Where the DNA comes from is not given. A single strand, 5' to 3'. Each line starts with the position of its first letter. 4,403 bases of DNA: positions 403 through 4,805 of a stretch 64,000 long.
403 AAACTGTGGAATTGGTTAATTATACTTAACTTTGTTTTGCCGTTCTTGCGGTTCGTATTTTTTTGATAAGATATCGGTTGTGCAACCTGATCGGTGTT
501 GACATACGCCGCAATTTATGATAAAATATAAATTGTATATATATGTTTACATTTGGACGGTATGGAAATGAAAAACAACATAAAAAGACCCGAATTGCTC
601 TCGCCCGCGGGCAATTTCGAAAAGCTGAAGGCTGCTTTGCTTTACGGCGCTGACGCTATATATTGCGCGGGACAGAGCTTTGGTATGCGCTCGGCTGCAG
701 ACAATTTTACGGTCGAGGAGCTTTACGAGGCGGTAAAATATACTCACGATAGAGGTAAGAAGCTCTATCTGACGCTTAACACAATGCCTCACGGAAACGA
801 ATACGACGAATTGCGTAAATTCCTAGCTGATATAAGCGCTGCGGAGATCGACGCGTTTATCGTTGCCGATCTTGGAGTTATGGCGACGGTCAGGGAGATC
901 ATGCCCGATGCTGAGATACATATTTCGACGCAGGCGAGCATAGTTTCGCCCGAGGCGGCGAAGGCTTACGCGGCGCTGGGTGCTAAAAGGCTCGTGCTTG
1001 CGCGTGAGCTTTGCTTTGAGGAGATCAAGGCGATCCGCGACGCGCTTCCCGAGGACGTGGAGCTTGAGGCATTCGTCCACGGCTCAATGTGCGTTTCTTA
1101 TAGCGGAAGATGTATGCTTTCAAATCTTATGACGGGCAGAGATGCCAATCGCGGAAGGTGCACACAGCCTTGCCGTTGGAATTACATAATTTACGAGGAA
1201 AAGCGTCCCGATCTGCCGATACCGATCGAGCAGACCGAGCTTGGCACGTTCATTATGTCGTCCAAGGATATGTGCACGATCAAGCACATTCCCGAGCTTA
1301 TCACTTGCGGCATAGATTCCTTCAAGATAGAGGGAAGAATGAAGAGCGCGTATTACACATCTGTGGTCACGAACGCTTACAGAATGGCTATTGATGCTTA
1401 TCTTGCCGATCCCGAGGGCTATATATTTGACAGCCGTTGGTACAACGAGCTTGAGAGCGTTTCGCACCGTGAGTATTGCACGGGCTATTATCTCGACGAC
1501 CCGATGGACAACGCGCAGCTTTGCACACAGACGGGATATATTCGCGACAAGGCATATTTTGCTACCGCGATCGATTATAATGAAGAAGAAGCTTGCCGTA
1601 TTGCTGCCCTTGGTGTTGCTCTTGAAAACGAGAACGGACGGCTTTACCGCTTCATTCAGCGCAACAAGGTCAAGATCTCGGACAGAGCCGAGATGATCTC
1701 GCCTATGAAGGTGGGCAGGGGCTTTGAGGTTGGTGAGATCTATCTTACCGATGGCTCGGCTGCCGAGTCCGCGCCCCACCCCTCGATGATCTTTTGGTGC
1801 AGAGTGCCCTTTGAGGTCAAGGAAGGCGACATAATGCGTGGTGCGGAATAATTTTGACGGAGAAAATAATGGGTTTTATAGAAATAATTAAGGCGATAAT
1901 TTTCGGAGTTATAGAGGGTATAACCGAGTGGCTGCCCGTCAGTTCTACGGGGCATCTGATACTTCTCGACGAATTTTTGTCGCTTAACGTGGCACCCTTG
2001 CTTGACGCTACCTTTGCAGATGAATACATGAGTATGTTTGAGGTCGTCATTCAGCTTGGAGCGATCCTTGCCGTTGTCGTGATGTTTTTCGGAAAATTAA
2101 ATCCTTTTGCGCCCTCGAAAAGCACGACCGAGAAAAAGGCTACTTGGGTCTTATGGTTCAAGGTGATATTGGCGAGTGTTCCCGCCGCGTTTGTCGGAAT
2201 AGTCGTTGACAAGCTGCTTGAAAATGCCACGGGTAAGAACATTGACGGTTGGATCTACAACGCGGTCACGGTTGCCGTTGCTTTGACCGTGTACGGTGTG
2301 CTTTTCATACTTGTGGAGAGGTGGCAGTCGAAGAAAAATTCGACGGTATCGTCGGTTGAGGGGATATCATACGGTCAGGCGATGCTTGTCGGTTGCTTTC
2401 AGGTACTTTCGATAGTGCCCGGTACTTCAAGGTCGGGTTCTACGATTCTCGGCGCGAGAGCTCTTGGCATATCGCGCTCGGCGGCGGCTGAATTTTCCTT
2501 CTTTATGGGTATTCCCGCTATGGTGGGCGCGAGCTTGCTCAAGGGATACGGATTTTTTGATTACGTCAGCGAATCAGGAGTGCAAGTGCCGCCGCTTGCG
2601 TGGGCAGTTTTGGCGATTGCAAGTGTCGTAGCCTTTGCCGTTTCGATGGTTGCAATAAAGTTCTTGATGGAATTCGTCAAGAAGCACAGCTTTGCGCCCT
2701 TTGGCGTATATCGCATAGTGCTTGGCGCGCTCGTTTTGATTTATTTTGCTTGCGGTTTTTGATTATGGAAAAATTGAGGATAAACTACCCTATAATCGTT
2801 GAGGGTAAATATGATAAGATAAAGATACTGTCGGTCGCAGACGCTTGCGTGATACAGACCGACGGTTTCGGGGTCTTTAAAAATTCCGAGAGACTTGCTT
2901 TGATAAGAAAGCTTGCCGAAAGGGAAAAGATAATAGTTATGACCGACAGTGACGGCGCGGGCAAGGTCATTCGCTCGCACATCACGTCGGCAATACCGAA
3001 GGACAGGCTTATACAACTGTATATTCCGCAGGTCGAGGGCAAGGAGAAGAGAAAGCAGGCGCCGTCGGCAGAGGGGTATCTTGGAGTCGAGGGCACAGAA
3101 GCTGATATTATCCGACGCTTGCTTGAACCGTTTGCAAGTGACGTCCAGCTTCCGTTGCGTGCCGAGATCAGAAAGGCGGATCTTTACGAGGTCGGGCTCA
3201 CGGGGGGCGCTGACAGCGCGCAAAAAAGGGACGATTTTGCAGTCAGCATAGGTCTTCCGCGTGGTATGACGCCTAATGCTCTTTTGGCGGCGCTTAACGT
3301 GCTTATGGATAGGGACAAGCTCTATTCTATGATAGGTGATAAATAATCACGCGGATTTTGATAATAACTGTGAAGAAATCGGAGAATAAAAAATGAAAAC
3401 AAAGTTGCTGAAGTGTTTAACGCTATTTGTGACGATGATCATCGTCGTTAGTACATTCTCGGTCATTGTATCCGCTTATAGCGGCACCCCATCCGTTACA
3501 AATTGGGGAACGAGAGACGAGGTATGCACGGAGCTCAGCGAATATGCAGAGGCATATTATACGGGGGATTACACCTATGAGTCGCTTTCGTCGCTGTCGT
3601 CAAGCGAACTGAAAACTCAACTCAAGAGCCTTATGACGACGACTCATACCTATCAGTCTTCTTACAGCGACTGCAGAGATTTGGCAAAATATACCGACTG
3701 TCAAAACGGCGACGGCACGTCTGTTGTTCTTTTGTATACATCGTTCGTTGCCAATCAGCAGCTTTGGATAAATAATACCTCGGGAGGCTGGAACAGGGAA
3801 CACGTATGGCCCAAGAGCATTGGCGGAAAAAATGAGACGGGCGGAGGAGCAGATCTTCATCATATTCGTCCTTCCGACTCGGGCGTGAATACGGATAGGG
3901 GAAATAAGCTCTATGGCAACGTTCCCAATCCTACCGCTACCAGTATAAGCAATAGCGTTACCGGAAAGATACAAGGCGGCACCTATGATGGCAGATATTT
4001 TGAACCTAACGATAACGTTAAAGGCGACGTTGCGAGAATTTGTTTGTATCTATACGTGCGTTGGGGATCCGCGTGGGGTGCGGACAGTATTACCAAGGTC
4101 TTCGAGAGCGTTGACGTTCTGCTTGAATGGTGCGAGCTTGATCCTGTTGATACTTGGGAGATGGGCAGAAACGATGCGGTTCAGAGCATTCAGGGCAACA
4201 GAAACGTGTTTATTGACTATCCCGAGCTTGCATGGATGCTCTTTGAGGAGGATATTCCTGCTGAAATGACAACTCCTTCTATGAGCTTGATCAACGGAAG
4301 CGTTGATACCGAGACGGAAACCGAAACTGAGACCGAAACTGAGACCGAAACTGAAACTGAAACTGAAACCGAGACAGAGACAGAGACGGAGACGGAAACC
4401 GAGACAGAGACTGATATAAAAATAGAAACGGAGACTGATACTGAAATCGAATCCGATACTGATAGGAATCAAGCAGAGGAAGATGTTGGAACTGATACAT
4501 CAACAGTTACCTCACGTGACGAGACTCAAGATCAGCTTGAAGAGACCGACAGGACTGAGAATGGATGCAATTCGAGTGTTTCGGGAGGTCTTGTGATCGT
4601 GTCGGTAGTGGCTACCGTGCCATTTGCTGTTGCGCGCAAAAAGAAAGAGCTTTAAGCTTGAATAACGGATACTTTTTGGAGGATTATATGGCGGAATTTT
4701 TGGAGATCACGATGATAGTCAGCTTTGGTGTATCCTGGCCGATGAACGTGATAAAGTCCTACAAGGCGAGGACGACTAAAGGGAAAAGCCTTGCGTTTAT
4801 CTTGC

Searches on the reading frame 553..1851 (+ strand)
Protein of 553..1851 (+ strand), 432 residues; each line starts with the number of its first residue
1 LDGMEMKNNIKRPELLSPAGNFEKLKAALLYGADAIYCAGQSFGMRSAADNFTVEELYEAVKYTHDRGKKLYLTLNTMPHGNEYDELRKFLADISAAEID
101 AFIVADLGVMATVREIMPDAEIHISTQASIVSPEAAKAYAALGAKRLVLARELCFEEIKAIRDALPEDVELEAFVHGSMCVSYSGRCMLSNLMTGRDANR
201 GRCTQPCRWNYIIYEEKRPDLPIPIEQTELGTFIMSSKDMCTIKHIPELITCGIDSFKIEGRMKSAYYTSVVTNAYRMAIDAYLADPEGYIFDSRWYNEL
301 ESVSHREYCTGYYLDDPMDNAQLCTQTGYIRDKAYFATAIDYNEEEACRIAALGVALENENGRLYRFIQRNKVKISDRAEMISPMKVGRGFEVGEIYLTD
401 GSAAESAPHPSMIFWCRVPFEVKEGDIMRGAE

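Call 85: search_protein_families(library=pfam, proteins=[window:553-1851:+], max_evalue=0.00001)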
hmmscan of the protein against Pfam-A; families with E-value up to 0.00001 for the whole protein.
window:553-1851:+ (432 aa): 2 families
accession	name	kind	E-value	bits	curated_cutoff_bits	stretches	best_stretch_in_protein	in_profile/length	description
PF01136.24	Peptidase_U32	-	2e-92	309.2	22.4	1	85-317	2-231/233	Peptidase family U32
PF16325.11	Peptidase_U32_C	-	2.7e-13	50.3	28.2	1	354-429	7-83/83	Peptidase family U32 C-terminal domain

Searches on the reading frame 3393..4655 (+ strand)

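Call 85: search_protein_families(library=pfam, proteins=[window:3393-4655:+], max_evalue=0.00001)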
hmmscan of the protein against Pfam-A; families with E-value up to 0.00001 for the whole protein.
window:3393-4655:+ (420 aa): 1 family
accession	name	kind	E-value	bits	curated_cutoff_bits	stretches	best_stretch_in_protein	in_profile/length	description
PF04231.19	Endonuclease_1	-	1.2e-40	140.2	25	1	70-278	2-235/235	Endonuclease I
